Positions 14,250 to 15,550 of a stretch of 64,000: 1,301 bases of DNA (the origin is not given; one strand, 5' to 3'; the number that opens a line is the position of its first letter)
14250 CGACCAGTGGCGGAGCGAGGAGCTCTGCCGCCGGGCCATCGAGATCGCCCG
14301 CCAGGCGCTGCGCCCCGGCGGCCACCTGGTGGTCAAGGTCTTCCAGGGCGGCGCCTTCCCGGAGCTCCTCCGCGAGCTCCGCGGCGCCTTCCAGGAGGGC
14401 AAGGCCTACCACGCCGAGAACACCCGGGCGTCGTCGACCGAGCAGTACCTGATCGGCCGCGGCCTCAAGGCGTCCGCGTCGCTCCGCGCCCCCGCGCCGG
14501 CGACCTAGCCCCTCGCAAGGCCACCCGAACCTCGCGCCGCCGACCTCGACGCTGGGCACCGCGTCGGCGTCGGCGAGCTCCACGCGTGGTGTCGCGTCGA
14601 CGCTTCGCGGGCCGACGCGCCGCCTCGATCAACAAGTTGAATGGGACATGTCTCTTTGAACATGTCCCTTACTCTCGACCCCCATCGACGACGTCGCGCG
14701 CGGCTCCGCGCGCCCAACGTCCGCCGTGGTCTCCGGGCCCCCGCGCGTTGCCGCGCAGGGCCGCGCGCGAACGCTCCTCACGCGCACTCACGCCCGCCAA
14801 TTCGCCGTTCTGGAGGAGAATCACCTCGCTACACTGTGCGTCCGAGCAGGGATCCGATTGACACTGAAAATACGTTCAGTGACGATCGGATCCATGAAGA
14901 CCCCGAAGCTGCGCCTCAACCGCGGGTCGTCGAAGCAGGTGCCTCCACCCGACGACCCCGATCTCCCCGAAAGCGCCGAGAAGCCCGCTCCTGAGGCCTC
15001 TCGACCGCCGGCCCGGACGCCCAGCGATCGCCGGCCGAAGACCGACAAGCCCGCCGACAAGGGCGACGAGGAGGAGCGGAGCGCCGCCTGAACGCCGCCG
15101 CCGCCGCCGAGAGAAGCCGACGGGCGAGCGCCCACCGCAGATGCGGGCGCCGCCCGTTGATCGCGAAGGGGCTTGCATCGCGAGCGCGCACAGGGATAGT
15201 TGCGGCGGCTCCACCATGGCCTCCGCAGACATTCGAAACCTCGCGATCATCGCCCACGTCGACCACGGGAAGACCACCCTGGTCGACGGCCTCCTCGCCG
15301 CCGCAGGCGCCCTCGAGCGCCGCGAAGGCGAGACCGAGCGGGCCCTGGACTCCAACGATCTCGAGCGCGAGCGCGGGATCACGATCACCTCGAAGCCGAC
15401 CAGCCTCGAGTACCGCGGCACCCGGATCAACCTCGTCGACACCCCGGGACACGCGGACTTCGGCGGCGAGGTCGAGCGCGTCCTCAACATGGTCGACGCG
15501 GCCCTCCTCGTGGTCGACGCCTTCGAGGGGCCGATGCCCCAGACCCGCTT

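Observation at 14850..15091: Nested 44-bp palindrome abutting the start codon of a 65-aa disordered ORF in a low-GC island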

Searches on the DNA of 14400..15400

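Call 4: search_rna_families(source=window, start=14400, end=15400, threshold=evalue, max_evalue=10, show_alignments=3)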
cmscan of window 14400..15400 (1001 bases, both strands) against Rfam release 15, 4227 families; matches with E-value up to 10: 2.
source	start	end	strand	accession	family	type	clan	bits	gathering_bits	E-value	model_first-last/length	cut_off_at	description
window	14851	14892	-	RF04254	mir-1677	Gene; miRNA;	-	17.8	84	2.1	15-62/76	no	mir-1677 microRNA precursor family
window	15097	15138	+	RF02225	sX6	Gene; sRNA;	-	10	40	5.2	189-231/342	no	Proteobacterial sRNA sX6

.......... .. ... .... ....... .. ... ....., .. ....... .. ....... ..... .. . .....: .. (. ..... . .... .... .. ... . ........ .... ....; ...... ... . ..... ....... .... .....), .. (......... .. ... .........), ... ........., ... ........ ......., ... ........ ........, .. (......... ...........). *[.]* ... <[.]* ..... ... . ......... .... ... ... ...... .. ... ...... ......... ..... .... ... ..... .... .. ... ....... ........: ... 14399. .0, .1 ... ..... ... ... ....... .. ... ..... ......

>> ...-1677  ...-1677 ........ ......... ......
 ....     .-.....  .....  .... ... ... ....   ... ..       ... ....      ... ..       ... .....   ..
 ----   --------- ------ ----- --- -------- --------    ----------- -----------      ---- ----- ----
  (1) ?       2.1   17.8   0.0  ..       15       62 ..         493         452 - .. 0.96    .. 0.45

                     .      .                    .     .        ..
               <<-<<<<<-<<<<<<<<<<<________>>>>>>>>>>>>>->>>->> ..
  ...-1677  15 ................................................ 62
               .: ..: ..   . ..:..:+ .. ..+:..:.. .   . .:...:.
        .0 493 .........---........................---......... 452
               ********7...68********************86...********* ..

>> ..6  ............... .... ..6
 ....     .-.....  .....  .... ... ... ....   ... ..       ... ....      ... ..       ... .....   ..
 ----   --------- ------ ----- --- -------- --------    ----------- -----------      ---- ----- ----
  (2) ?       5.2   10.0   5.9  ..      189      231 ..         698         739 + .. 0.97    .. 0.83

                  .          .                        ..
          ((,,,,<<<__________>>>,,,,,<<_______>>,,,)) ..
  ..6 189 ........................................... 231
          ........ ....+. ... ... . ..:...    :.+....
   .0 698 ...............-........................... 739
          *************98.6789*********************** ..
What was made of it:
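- On Any described RNA family (Rfam 15): The best match is mir-1677 at 17.8 bits against a gathering score of 84, E = 2.1 (call 4).
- There is no Rfam family (call 4). Rfam shows nothing (call 4).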

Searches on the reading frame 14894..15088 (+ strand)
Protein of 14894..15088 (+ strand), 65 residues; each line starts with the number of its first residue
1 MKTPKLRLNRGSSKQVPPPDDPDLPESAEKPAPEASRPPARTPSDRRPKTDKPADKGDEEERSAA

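Call 12: find_homologous_proteins(query=window:14894-15088:+, max_evalue=1)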
Query seq(65 aa) (65 aa): 6 proteins with E <= 1 among 7 candidates.
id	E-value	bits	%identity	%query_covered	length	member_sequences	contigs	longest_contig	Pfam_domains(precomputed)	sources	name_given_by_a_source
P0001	1.2e-30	122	100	100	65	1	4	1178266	-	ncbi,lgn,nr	ncbi:MAG: hypothetical protein KC420_04695 [Myxococcales bacterium]|nr:hypothetical protein [Myxococ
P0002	2.4e-14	71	68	100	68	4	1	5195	-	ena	-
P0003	2.7e-13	67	64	100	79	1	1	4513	-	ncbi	-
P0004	6.9e-11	60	60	100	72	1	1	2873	-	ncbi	-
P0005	1.4e-10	59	62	89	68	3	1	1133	-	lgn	-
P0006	4.2e-10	57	64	85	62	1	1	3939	-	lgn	-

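Call 14: find_encoding_contigs(protein=P0002, flank=5000)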
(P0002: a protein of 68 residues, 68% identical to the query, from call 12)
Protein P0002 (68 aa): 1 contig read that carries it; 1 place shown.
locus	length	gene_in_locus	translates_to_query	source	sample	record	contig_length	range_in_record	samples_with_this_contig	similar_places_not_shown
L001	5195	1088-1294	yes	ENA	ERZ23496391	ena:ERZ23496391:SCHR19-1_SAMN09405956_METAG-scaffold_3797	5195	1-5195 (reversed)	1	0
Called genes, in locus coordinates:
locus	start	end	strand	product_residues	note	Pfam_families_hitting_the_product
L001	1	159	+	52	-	?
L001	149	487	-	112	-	-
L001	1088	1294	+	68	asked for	-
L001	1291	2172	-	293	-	-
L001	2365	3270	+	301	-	PF00679:EFG_C, PF21018:BipA_C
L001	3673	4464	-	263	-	-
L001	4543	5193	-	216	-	?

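Call 15: find_encoding_contigs(protein=P0003, flank=5000)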
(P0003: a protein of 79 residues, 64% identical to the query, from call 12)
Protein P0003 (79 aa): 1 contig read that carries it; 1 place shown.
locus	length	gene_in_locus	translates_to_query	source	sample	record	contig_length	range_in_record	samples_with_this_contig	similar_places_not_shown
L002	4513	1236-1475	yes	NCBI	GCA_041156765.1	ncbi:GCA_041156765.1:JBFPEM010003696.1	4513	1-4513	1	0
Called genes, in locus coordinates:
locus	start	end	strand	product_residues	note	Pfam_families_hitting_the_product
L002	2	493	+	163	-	?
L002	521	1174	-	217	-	-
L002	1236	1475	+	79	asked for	-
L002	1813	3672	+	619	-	PF00009:GTP_EFTU, PF22042:EF-G_D2, PF03144:GTP_EFTU_D2, PF00679:EFG_C, PF21018:BipA_C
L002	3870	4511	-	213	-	?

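Call 16: find_encoding_contigs(protein=P0004, flank=5000)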
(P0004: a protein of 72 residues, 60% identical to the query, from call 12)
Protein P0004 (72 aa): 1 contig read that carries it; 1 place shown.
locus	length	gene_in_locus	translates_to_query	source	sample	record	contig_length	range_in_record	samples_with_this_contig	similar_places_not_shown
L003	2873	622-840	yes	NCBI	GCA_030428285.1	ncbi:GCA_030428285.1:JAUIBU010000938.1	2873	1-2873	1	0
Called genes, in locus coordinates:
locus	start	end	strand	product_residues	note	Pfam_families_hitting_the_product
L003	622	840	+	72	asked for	-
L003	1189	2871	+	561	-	?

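Call 17: find_encoding_contigs(protein=P0005, flank=5000)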
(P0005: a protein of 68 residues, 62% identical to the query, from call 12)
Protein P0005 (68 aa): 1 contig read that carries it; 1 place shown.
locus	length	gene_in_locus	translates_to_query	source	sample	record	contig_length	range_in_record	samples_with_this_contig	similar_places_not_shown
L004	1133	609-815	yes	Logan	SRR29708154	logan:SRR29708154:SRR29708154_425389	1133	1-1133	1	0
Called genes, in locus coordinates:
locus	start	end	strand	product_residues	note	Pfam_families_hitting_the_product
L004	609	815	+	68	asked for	-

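Call 18: find_encoding_contigs(protein=P0006, flank=5000)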
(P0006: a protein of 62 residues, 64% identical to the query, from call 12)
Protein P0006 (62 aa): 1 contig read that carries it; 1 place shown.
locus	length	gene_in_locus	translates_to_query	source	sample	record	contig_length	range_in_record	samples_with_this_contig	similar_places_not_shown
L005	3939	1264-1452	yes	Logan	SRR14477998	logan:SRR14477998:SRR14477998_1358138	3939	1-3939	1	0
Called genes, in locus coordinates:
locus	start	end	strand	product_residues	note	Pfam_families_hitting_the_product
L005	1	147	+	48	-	?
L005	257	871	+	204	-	PF01728:FtsJ, PF13489:Methyltransf_23 (weak), PF13847:Methyltransf_31 (weak), PF13649:Methyltransf_25 (faint)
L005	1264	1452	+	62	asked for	-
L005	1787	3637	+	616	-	PF00009:GTP_EFTU, PF22042:EF-G_D2 (weak), PF03144:GTP_EFTU_D2, PF00679:EFG_C, PF21018:BipA_C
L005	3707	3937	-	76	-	?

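Call 33: find_homologous_proteins(query=A2, max_evalue=10)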
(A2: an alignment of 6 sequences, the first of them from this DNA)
Query A2 (6 sequences) (65 aa, profile of the alignment): 7 proteins with E <= 10 among 409 candidates.
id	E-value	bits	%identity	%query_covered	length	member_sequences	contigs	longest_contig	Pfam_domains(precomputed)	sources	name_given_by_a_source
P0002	6.4e-34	134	68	100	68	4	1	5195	-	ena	-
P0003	6.6e-32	127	64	100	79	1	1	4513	-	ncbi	-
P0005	7.0e-31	124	62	89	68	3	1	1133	-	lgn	-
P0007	3.2e-30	122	61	100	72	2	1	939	-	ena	-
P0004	3.5e-30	122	60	100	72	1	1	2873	-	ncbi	-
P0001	2.6e-26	109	100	100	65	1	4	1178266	-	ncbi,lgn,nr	ncbi:MAG: hypothetical protein KC420_04695 [Myxococcales bacterium]|nr:hypothetical protein [Myxococ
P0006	9.9e-26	108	64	85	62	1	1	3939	-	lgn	-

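Call 34: find_related_loci(query=A2, collection=genome_contigs, flank=10000)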
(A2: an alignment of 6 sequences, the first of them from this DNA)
Query A2 (65 aa) in genome_contigs; peptide patterns used: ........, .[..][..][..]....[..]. (x = any residue, [..] = any of these).
196 stretches matched a pattern; 2 encode a relative of the query (tblastn E <= 1e-3); 2 distinct loci.
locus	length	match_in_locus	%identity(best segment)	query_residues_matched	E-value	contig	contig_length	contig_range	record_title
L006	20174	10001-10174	73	1-59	4e-13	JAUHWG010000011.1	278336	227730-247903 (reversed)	MAG: Polyangia bacterium isolate 2_bin.15 NODE_66_length_278336_cov_7.710897, whole genome shotgun sequence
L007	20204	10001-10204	59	1-65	3e-8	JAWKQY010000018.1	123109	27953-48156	MAG: Nannocystaceae bacterium isolate AC1.67 AC1.67.fa-18, whole genome shotgun sequence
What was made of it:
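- Tried and rejected: The genome_contigs scan went on orthologs (call 34).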

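Call 41: search_protein_families(library=pfam, proteins=[P0001, P0002, P0004, P0005], max_evalue=10)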
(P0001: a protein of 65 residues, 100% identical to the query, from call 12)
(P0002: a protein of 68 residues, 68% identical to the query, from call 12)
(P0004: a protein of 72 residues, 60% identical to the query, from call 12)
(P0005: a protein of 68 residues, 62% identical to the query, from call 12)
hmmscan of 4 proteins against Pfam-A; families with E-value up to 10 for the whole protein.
P0001 (65 aa): 0 families

P0002 (68 aa): 0 families

P0004 (72 aa): 0 families

P0005 (68 aa): 0 families

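Call 42: search_protein_families(library=ncbifam, proteins=[P0001, P0002, P0004, P0005], max_evalue=10)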
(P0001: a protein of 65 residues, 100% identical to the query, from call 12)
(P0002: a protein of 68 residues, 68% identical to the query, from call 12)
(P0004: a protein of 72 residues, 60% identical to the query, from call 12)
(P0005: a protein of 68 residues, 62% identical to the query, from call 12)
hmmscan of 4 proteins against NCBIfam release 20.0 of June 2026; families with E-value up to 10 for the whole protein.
P0001 (65 aa): 0 families

P0002 (68 aa): 1 family
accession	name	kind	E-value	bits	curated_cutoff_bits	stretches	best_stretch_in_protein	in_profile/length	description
NF040983.1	BimA_second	exception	4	6.2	600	1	15-53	106-145/381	trimeric autotransporter actin-nucleating factor BimA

P0004 (72 aa): 1 family
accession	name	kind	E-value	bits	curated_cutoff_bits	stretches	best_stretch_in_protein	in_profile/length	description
NF040983.1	BimA_second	exception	1.2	7.9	600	1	15-55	107-147/381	trimeric autotransporter actin-nucleating factor BimA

P0005 (68 aa): 0 families

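Call 43: search_solved_structures(query=A2, max_evalue=10)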
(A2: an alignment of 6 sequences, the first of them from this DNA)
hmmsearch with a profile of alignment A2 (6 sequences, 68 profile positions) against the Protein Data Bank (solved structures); distinct sequences matched with E-value up to 10: 0.

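Call 53: predict_structure(alignment_id=A4)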
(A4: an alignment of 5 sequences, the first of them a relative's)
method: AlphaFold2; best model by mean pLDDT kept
length: 65 residues; sequences in the alignment: 5
mean_pLDDT: 65.5   pTM: 0.17
mean pLDDT of the five models: 65.5, 62.9, 62.8, 61.6, 60.2
residues with pLDDT >= 90: 0; 70-90: 23; 50-70: 39; < 50: 3
segments of 3 or more residues with pLDDT < 50: none
pLDDT, mean of each block of 10 residues (from residue 1): 78 72 67 61 65 57 52
secondary structure, 60 per line:
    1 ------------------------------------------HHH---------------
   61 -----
elements in order:
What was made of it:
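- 14894..15091 (+): Gene for a 65-residue, proline- and charge-rich, intrinsically disordered protein (NCBI KC420_04695, 'hypothetical protein'). The predicted transcription start is at or next to its ATG, giving a leaderless mRNA. AF2 shows no secondary structure: call 53.
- On SOS cell-division inhibitors (SulA; SidA/YneA/SosA type): AF2 predicts no secondary structure, pTM 0.17 (call 53).
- Closest known: SOS-induced small cell-division inhibitors. Different: It has no SulA or any other Pfam domain (call 41) and no predicted fold (call 53).
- Tried and rejected: AF2 gave an unstructured model (call 53), so no fold search was run.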

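Call 54: search_protein_representatives(alignment_id=A4)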
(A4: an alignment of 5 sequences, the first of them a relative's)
Query: 5 sequences, 68 profile positions. Proteins with E-value up to 0.001 (for the whole library): 2; up to 1e-10: 2; up to 1e-30: 1. The best 2 are listed.
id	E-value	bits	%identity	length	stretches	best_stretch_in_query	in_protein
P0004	2.6e-32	127.1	-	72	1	1-68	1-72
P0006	1.4e-18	83.0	-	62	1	3-58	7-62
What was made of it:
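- Seven protein clusters match in 5.8 billion sequences (calls 12, 33), two representatives in 1.84 billion (call 54), and two GTDB genomes, a Polyangia MAG and a Nannocystaceae MAG (call 34).
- Tried and rejected: A profile search of 1.84 billion representatives found no distant relatives (call 54).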

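Call 65: find_encoding_contigs(protein=P0001, flank=500, max_places=4)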
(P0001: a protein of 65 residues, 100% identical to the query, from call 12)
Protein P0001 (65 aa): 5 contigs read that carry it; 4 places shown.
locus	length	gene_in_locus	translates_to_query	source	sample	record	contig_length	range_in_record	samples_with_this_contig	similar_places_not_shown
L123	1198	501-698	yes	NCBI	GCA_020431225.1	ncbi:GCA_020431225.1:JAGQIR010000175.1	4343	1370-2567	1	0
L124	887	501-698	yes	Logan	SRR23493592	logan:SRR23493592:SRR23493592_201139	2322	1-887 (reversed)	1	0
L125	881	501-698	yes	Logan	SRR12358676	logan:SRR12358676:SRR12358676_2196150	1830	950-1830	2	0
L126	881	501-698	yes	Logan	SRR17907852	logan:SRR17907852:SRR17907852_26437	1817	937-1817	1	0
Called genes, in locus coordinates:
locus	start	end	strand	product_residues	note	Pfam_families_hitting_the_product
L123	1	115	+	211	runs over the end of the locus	PF01728:FtsJ, PF13489:Methyltransf_23, PF13847:Methyltransf_31, PF08241:Methyltransf_11 (faint), PF13649:Methyltransf_25 (weak)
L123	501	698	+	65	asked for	-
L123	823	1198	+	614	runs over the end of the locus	PF00009:GTP_EFTU, PF01926:MMR_HSR1 (faint), PF22042:EF-G_D2, PF03144:GTP_EFTU_D2, PF00679:EFG_C, PF21018:BipA_C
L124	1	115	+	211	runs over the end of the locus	PF01728:FtsJ, PF13489:Methyltransf_23, PF13847:Methyltransf_31, PF08241:Methyltransf_11 (faint), PF13649:Methyltransf_25 (weak)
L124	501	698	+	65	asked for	-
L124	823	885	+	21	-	?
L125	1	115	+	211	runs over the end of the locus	PF01728:FtsJ, PF13489:Methyltransf_23, PF13847:Methyltransf_31, PF08241:Methyltransf_11 (faint), PF13649:Methyltransf_25 (weak)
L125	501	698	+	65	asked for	-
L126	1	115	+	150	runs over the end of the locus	PF01728:FtsJ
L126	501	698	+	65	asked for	-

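Call 74: search_protein_families(library=phrogs, proteins=[P0001, P0002, P0004, P0005], max_evalue=1)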
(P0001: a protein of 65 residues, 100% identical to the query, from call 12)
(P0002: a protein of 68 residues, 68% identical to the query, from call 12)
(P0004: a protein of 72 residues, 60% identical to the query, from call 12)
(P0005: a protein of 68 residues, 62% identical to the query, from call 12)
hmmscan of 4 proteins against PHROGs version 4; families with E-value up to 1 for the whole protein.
P0001 (65 aa): 0 families

P0002 (68 aa): 0 families

P0004 (72 aa): 0 families

P0005 (68 aa): 0 families

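Call 75: search_protein_families(library=padloc, proteins=[P0001, P0002, P0004, P0005], max_evalue=1)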
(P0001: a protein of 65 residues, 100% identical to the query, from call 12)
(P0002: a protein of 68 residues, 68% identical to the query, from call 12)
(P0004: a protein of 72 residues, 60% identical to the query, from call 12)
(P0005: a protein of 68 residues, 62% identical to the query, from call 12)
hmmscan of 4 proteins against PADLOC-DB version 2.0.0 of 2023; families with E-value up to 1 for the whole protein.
P0001 (65 aa): 0 families

P0002 (68 aa): 0 families

P0004 (72 aa): 0 families

P0005 (68 aa): 0 families
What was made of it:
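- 14894..15091 (+): No family or structure hit: calls 41-43, 74, 75.
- On SOS cell-division inhibitors (SulA; SidA/YneA/SosA type): No Pfam, NCBIfam, PHROG, PADLOC or PDB match (calls 41-43, 74, 75).
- Tried and rejected: Function of the protein: Pfam, NCBIfam, PHROGs, PADLOC and PDB profile searches were all empty (calls 41-43, 74, 75).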
